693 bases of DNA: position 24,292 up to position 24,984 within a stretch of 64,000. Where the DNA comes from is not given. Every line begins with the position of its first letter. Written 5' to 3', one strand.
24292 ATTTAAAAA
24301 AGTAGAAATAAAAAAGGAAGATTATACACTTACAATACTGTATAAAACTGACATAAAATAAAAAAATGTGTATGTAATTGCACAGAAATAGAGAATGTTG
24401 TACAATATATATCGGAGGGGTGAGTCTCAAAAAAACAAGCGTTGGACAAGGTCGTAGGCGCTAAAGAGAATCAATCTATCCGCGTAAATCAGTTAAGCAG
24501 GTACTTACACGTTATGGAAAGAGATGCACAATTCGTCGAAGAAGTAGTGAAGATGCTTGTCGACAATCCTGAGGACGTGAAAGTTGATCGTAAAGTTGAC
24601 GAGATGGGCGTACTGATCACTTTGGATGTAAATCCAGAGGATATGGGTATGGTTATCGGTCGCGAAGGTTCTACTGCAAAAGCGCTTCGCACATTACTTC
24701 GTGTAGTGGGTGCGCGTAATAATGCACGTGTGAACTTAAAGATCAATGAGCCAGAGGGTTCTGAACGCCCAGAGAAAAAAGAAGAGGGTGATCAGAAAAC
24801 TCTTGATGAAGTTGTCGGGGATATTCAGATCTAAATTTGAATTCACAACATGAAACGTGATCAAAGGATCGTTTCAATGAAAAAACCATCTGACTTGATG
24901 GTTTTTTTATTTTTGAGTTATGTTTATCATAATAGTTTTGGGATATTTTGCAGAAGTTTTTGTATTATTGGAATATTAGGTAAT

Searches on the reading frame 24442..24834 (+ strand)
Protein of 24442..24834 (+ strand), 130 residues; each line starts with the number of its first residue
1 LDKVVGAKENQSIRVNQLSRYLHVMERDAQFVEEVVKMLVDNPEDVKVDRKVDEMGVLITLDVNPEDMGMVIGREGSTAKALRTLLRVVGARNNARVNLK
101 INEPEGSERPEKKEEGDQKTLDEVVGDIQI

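Call 13: search_protein_families(library=pfam, proteins=[window:24442-24834:+], max_evalue=0.001)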
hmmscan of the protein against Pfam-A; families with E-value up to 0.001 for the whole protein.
window:24442-24834:+ (130 aa): 2 families
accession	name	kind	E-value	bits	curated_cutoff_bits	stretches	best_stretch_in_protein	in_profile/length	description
PF13083.13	KH_KhpA-B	-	2e-22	79.3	32.1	1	30-101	2-73/73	KhpA/KhpB, KH domain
PF07650.23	KH_2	-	6.6e-05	23.1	22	1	43-104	15-73/78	KH domain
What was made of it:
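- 24416..24834 (+): khpA 5' UTR (24416-24513) and khpA CDS (24514-24834). Pfam KH_KhpA-B, E 2e-22 (call 13).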

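Call 14: find_encoding_contigs(protein=window:24514-24834:+, flank=10000, max_places=10)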
Protein window:24514-24834:+ (106 aa): no gene with exactly this product is on record in the collection.

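Call 17: find_encoding_contigs(protein=window:24442-24834:+, flank=10000, max_places=10)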
Protein window:24442-24834:+ (130 aa): no gene with exactly this product is on record in the collection.

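Call 18: find_related_loci(query=window:24514-24834:+, collection=genome_contigs, flank=10000)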
Query window:24514-24834:+ (106 aa) in genome_contigs; peptide patterns used: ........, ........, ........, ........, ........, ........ (x = any residue, [..] = any of these).
600 stretches matched a pattern (row limit reached: there are more); 415 encode a relative of the query (tblastn E <= 1e-3); the best 80 are kept; 80 distinct loci.
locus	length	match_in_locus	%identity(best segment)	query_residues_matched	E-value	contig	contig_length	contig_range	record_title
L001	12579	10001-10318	91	1-106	2e-58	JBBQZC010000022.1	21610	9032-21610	MAG: Candidatus Moraniibacteriota bacterium isolate Co_metawrap_2195 Cmw_2195_k141_7618483_length_21610_cov_16.9940, who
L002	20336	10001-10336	87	1-106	8e-53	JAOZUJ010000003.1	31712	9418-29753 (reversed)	MAG: Candidatus Moraniibacteriota bacterium isolate GMC8.concoct.3 GMC8_677_length_31712_cov_9.868370, whole genome shot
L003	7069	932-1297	74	1-106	2e-50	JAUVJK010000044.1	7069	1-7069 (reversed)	MAG: Candidatus Moraniibacteriota bacterium isolate CSMAG_452 CSMAG_452_k127_2107063_length_7069_cov_25.0000, whole geno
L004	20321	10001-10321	78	3-106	5e-49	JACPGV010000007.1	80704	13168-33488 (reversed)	MAG: Candidatus Moraniibacteriota bacterium isolate NC_groundwater_397_Ag_B-0.1um_43_25 GD18-4_B1_scaffold_1211328, whol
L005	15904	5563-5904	71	3-106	2e-48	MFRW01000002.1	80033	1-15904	MAG: Candidatus Moranbacteria bacterium RIFCSPHIGHO2_01_FULL_55_24 rifcsphigho2_01_scaffold_371, whole genome shotgun se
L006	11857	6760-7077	79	2-106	4e-48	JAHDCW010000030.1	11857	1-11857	MAG: Candidatus Paceibacterota bacterium isolate MAG-143 RZ_15427, whole genome shotgun sequence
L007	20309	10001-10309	76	4-106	3e-48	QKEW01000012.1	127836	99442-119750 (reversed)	MAG: bacterium isolate SZUA-486 scaffold_147, whole genome shotgun sequence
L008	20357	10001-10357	70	3-106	4e-48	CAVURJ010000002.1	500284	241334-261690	MAG: Candidatus Moranbacteria bacterium isolate MFD09730.bin.1.17 genome assembly, contig: contig_29309, whole genome sh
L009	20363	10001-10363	68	3-106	1e-47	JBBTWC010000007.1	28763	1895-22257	MAG: Patescibacteria group bacterium isolate H43-bin047_1 H43_bin047_1_000000000007, whole genome shotgun sequence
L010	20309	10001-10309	78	4-106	2e-47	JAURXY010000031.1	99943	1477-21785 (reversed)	MAG: bacterium isolate E10_metabat.bin.66_sub E10_k141_149437, whole genome shotgun sequence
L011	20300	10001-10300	80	4-104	4e-47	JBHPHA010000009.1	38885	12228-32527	Patescibacteria group bacterium isolate SAG AM-311-N19 NODE_9_length_38885_cov_29.786273, whole genome shotgun sequence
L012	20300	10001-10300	75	2-106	9e-47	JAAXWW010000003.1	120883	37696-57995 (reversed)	MAG: Candidatus Moraniibacteriota bacterium isolate W9_Combined_metabat2_046 W9_Combined_metabat2_046_NODE_81, whole gen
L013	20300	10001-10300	74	4-106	1e-46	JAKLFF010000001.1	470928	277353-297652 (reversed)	MAG: Patescibacteria group bacterium isolate RA.bin150 RA.bin150_1, whole genome shotgun sequence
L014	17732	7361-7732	66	3-106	1e-46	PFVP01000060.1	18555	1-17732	MAG: Candidatus Moranbacteria bacterium CG_4_9_14_3_um_filter_45_14 CG_4_9_14_3_um_filter_150_scaffold_2595_c, whole gen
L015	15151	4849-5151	75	3-106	1e-46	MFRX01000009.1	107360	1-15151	MAG: Candidatus Moranbacteria bacterium RIFCSPHIGHO2_02_FULL_40_12b rifcsphigho2_02_scaffold_1587, whole genome shotgun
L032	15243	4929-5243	72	4-105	4e-45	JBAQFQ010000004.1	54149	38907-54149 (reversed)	MAG: Candidatus Moraniibacteriota bacterium isolate MFD12003_ilm_asm_bin19 k127_193777, whole genome shotgun sequence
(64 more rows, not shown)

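Call 84: search_protein_families(library=pfam, proteins=[L032:13282-13827:+], max_evalue=0.01)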
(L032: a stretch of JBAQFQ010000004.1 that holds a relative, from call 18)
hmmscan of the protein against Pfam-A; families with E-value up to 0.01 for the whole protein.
L032:13282-13827:+ (181 aa): 1 family
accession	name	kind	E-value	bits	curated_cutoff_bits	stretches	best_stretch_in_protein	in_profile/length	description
PF01371.25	Trp_repressor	-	1.4e-16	60.8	27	1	25-104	5-85/88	Trp repressor protein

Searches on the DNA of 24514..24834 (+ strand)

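Call 52: search_with_rna_model(model_id=R1, sources=[L032, L081, L082, L083, L084, L085, L086, L087, L088, L089, L090, L091, L092, L093, L094, L095, L096, L097, L098, L099, L100, L101, L102, L103, L104, L105, L106, L107, L108, L109, L110, L111, L112, L113, L114, L115, L116, L117, L118, L119, L120, L121, L122, L123, L124, L125, L126, L127, L128, L129, L130, L131, L132, L133, L134, L135, L136, L137, L138, L139, L140, L141, L142, L143, L144, L145, L146, L147, L148, L149, L150, L151, L152, L153, L154, L155, L156, L157, L158, L159, L160], max_evalue=0.1)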
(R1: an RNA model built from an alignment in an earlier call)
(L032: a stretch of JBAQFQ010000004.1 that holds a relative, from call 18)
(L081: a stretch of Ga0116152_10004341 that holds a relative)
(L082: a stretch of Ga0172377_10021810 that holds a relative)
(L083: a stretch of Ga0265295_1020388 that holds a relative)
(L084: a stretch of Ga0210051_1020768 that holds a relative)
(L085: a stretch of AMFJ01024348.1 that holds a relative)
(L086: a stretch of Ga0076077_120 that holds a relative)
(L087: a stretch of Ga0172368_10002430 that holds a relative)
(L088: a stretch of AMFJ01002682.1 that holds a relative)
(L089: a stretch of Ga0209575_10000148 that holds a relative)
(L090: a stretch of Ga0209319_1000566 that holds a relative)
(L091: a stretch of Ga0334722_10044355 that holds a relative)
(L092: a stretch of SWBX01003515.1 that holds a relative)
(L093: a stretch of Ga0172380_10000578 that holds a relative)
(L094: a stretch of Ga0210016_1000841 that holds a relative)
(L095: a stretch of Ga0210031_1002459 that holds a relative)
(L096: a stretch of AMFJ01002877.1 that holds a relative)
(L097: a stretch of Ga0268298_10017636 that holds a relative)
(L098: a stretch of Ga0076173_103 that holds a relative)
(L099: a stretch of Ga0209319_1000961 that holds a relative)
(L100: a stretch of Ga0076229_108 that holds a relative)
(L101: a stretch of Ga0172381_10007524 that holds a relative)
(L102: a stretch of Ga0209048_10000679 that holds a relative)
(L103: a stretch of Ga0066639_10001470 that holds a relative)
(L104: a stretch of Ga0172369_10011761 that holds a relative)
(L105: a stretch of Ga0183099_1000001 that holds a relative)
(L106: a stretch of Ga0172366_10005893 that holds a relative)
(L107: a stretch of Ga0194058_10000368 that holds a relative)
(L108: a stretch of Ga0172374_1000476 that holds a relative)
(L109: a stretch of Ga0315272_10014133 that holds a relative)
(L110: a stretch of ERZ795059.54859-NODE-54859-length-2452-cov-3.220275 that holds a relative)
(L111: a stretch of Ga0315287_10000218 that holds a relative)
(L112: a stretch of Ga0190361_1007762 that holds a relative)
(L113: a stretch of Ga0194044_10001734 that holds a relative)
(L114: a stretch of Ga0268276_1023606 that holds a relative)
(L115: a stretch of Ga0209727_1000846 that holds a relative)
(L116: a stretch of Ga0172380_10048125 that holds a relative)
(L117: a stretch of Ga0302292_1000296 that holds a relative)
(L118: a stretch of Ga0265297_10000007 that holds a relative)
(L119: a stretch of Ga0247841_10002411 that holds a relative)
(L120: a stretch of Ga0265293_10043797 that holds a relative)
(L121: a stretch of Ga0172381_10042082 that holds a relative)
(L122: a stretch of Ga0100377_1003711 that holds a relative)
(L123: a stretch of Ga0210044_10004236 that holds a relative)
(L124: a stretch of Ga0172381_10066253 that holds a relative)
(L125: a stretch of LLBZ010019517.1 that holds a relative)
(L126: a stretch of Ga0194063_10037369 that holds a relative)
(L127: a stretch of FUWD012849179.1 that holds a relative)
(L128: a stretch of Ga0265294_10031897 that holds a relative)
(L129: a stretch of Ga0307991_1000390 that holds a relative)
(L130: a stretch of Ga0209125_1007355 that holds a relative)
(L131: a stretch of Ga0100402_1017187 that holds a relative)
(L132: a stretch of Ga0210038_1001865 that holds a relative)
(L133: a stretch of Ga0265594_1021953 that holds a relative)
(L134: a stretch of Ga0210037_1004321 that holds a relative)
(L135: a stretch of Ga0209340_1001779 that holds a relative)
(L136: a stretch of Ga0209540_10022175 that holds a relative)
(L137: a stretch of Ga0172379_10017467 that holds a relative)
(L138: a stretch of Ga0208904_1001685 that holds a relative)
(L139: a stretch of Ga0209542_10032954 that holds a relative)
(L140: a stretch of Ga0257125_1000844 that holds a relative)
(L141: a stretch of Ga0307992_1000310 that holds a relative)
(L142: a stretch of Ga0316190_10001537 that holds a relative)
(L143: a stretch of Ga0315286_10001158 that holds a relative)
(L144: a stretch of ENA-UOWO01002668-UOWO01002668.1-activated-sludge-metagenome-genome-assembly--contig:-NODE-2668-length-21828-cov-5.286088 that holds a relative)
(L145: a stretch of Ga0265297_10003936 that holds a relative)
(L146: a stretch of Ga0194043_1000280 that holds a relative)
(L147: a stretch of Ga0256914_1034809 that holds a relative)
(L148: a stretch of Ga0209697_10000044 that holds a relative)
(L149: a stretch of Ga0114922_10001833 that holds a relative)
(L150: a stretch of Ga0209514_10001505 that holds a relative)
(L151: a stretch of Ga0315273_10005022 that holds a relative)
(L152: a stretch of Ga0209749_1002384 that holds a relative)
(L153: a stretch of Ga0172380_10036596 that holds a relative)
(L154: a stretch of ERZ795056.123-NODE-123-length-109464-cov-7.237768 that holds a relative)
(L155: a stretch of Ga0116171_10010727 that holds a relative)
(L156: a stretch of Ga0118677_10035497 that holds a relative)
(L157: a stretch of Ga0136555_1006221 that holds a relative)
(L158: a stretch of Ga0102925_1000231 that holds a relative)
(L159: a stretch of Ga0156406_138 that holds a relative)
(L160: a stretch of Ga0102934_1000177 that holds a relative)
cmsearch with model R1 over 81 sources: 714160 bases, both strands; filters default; matches with E-value up to 0.1: 26.
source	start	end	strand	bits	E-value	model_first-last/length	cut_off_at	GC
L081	4035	4100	+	77.6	4.6e-17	1-66/66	no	0.38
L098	5612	5674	+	76.3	9.9e-17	1-66/66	no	0.48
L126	1151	1211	+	74.2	3.4e-16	1-66/66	no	0.48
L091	605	670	+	72.7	8.6e-16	1-66/66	no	0.42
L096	5621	5686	+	71.9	1.4e-15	1-66/66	no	0.5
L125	2737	2801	+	70.3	3.7e-15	1-66/66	no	0.48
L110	1238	1293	+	69.9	4.7e-15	1-66/66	no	0.52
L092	4059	4127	+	69.6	5.6e-15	1-66/66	no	0.39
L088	3320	3387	+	68.9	8.3e-15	1-66/66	no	0.4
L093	5661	5724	+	68.9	8.4e-15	1-66/66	no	0.52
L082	3243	3310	+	68.5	1.1e-14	1-66/66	no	0.34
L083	1309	1376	+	68.5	1.1e-14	1-66/66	no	0.34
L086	5587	5649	+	68.1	1.4e-14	1-66/66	no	0.49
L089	5728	5784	+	66.5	3.5e-14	1-66/66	no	0.49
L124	1733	1796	+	66.4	3.9e-14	1-66/66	no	0.52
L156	3409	3478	+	65.1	8.4e-14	1-66/66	no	0.54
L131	4520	4584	+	60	1.8e-12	1-66/66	no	0.48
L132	5643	5707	+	60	1.8e-12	1-66/66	no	0.48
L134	4776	4840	+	60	1.8e-12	1-66/66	no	0.48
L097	3894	3960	+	59.6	2.2e-12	1-66/66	no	0.6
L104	2744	2810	+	54.5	4.8e-11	1-66/66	no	0.4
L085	3226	3343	+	46.4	6.2e-09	1-66/66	no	0.56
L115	5679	5738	+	41.5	1.2e-07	1-66/66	no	0.55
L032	12910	13014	+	38.5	7.2e-07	1-66/66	no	0.38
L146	5789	5856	+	31.7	4.2e-05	1-66/66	no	0.49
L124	1372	1419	+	18.8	0.097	1-66/66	no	0.31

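Call 53: search_with_rna_model(model_id=R2, sources=[L032, L081, L082, L083, L084, L085, L086, L087, L088, L089, L090, L091, L092, L093, L094, L095, L096, L097, L098, L099, L100, L101, L102, L103, L104, L105, L106, L107, L108, L109, L110, L111, L112, L113, L114, L115, L116, L117, L118, L119, L120, L121, L122, L123, L124, L125, L126, L127, L128, L129, L130, L131, L132, L133, L134, L135, L136, L137, L138, L139, L140, L141, L142, L143, L144, L145, L146, L147, L148, L149, L150, L151, L152, L153, L154, L155, L156, L157, L158, L159, L160], max_evalue=0.1)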
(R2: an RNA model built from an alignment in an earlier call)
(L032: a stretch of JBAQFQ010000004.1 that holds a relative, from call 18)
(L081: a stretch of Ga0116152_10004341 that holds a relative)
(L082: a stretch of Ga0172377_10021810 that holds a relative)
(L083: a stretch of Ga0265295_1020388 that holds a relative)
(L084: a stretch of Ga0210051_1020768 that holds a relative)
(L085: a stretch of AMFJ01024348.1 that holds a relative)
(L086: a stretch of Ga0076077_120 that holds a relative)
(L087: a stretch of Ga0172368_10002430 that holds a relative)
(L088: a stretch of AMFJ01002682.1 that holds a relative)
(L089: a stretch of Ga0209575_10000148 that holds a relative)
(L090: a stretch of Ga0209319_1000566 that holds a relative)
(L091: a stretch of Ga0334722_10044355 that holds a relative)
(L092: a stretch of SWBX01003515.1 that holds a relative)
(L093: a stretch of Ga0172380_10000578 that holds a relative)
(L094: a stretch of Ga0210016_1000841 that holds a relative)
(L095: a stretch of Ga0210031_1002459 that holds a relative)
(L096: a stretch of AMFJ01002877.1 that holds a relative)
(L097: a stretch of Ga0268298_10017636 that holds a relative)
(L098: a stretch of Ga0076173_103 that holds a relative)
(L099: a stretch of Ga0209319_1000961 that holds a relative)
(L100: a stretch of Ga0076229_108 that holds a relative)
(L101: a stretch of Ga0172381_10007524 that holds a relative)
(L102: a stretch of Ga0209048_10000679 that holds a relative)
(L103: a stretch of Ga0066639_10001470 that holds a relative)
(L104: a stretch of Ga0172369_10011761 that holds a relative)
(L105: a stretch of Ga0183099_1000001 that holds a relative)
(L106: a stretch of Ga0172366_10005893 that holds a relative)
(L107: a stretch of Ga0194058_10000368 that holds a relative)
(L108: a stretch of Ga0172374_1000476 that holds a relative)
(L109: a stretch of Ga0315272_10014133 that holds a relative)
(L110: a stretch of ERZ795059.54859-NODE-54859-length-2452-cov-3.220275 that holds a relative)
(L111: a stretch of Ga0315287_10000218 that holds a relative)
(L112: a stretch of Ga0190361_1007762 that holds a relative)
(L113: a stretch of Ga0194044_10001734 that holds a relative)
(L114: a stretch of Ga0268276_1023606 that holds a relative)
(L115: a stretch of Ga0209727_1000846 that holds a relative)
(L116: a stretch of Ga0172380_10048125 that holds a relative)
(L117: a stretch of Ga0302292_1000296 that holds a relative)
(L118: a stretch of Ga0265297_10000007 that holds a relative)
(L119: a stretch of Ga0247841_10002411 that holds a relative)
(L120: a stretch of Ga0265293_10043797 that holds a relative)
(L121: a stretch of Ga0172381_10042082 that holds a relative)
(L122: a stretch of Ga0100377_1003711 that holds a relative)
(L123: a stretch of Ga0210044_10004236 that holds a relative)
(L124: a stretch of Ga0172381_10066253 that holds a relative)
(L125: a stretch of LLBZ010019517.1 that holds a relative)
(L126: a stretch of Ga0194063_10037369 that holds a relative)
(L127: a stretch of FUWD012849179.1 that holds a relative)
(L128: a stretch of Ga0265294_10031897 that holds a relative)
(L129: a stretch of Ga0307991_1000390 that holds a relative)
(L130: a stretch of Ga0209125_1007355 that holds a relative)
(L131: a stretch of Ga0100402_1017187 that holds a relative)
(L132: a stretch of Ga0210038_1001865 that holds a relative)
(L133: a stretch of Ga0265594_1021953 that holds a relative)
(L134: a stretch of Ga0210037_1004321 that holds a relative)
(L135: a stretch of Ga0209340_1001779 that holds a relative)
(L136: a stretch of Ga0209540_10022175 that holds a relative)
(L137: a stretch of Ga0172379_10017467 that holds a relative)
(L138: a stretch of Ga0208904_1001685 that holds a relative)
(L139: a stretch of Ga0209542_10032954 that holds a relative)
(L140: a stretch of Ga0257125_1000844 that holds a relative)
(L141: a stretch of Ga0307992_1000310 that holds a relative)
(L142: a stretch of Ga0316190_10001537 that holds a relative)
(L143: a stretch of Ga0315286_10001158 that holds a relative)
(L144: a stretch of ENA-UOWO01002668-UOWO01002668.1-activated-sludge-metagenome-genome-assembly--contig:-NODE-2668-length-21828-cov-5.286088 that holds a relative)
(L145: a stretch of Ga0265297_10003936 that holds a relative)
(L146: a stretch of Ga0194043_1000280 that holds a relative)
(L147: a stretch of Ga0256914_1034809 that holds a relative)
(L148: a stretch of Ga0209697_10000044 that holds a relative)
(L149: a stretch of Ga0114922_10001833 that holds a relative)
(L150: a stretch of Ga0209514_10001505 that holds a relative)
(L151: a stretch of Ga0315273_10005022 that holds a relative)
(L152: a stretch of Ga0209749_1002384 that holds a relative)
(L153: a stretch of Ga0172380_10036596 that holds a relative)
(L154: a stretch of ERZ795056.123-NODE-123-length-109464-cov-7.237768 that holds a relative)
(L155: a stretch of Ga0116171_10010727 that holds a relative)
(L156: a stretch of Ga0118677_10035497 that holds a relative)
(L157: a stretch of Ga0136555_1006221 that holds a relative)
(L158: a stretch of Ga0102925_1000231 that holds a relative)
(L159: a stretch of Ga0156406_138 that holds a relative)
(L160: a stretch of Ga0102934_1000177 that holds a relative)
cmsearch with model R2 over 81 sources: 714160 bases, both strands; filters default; matches with E-value up to 0.1: 26.
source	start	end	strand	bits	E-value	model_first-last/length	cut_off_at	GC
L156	3559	3619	+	76.4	4.5e-12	1-63/63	no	0.39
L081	4187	4249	+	76.3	4.6e-12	1-63/63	no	0.37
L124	1819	1878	+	74.8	9.2e-12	1-63/63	no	0.4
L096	5755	5815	+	74.7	9.7e-12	1-63/63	no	0.38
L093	5798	5860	+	73.3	1.9e-11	1-63/63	no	0.33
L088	3456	3544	+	72.2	3.2e-11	1-63/63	no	0.44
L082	3381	3441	+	71.9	3.7e-11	1-63/63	no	0.36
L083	1447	1507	+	71.9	3.7e-11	1-63/63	no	0.36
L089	5842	5902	+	70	9.2e-11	1-63/63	no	0.38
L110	1320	1411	+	68.3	2.1e-10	1-63/63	no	0.46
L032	13086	13175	+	67.2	3.4e-10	1-63/63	no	0.38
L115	5809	5897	+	66.2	5.5e-10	1-63/63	no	0.46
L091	736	832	+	65.6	7.4e-10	1-63/63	no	0.52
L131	4667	4735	+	65.3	8.5e-10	1-63/63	no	0.38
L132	5790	5858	+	65.3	8.5e-10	1-63/63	no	0.38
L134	4923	4991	+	65.3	8.5e-10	1-63/63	no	0.38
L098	5756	5817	+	64.6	1.2e-09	1-63/63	no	0.45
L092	4153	4214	+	61.6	4.7e-09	1-63/63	no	0.29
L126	1296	1378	+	59.1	1.6e-08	1-63/63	no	0.48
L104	2837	2893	+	58.6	2e-08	1-63/63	no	0.47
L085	3420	3510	+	56.5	5.3e-08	1-63/63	no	0.51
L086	5735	5825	+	53.4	2.3e-07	1-63/63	no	0.47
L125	2819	2883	+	52.9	2.9e-07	1-63/63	no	0.45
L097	3979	4040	+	52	4.4e-07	1-63/63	no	0.52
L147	38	98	+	52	4.6e-07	1-63/63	no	0.44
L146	5908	5970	+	51.4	6e-07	1-63/63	no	0.51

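Call 87: search_with_rna_model(model_id=R2, sources=[L001, L002, L003, L004, L005, L006, L007, L008, L009, L010, L011, L012, L013, L014, L015, L016, L017, L018, L019, L020, L021, L022, L023, L024, L025, L026, L027, L028, L029, L030, L031, L032, L033, L034, L035, L036, L037, L038, L039, L040, L041, L042, L043, L044, L045, L046, L047, L048, L049, L050, L051, L052, L053, L054, L055, L056, L057, L058, L059, L060, L061, L062, L063, L064, L065, L066, L067, L068, L069, L070, L071, L072, L073, L074, L075, L076, L077, L078, L079, L080, L161, L162, L163, L164, L165, L166], max_evalue=0.1)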
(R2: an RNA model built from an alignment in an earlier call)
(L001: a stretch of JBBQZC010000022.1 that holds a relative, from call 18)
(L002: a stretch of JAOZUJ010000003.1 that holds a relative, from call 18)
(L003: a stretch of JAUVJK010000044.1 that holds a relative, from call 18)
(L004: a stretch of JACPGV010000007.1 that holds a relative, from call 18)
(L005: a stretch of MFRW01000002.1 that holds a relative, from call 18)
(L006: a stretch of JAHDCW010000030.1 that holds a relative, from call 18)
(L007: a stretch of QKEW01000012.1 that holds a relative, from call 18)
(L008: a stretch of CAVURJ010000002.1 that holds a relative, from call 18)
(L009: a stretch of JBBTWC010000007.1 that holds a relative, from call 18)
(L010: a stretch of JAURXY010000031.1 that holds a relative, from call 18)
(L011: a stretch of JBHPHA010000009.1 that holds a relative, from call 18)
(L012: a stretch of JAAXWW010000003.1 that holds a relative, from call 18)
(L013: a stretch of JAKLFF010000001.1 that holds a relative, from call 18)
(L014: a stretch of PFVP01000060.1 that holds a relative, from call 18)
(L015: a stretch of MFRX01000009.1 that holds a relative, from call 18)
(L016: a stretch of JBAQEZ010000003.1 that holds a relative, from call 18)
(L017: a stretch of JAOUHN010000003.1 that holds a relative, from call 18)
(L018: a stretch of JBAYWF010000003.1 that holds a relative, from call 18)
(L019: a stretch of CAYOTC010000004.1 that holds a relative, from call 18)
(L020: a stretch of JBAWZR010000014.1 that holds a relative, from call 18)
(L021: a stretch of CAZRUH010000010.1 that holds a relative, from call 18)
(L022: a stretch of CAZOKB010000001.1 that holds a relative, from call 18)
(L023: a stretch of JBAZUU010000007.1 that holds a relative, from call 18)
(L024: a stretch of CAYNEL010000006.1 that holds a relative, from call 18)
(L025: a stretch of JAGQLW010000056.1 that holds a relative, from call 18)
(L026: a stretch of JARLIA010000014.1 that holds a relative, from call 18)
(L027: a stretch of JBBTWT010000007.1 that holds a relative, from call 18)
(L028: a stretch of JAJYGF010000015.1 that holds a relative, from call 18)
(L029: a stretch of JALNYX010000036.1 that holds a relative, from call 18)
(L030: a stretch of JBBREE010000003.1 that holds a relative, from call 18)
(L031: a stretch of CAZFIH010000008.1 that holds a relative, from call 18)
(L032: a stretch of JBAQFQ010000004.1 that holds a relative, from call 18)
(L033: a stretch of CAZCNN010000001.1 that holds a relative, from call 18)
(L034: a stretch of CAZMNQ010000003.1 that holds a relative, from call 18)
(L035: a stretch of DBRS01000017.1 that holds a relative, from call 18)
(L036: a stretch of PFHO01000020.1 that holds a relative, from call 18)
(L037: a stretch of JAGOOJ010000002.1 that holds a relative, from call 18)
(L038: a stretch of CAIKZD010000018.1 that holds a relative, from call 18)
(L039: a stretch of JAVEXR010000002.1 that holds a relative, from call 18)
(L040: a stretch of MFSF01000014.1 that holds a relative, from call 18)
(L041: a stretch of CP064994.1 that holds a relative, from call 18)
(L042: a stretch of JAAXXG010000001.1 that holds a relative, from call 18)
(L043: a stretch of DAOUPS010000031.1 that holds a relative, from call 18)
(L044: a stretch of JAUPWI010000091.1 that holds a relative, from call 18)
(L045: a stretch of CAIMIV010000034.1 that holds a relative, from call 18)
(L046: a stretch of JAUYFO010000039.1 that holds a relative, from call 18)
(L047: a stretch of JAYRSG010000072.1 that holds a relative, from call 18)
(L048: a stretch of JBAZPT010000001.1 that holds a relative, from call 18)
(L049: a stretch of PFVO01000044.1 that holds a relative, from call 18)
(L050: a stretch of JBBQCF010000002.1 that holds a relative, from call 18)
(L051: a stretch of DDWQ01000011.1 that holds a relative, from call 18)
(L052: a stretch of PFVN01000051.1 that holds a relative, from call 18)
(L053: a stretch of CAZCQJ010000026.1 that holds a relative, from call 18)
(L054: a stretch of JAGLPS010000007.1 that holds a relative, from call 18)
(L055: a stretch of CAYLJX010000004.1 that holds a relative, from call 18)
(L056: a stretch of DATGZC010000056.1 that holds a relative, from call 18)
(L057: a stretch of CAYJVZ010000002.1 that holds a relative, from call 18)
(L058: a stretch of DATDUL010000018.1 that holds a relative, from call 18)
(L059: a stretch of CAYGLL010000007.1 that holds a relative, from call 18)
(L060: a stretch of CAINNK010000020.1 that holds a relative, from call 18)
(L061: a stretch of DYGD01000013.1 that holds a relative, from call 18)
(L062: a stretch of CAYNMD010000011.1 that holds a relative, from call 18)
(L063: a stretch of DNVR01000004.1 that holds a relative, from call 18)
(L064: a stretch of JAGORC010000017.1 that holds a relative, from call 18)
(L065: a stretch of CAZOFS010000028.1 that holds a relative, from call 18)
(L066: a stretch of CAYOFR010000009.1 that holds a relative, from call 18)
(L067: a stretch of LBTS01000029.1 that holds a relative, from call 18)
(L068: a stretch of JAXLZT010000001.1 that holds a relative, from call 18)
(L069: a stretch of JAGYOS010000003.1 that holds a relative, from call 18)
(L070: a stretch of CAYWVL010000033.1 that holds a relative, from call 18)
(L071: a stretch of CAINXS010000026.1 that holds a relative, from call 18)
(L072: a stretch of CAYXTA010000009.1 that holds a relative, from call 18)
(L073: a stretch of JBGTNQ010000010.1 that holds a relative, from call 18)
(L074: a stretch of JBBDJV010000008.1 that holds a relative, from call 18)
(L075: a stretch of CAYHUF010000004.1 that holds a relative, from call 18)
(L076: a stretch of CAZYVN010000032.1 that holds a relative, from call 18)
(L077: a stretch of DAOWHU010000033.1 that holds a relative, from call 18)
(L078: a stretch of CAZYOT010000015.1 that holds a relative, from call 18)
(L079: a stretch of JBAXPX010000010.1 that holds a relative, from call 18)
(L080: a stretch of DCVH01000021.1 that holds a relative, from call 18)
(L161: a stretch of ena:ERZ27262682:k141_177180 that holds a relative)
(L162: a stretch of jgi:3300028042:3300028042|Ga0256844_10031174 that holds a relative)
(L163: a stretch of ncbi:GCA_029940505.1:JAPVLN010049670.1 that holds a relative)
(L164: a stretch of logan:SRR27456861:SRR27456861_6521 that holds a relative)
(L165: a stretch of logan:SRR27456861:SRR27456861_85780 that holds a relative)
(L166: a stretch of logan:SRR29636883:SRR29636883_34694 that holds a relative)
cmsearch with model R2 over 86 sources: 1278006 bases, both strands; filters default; matches with E-value up to 0.1: 1.
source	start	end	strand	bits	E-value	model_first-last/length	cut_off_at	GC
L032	13086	13175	+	67.2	6.2e-10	1-63/63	no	0.38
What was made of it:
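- No T-box lies near khpA in 80 related loci (call 87). The element is absent from all 80 related khpA loci (call 87).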
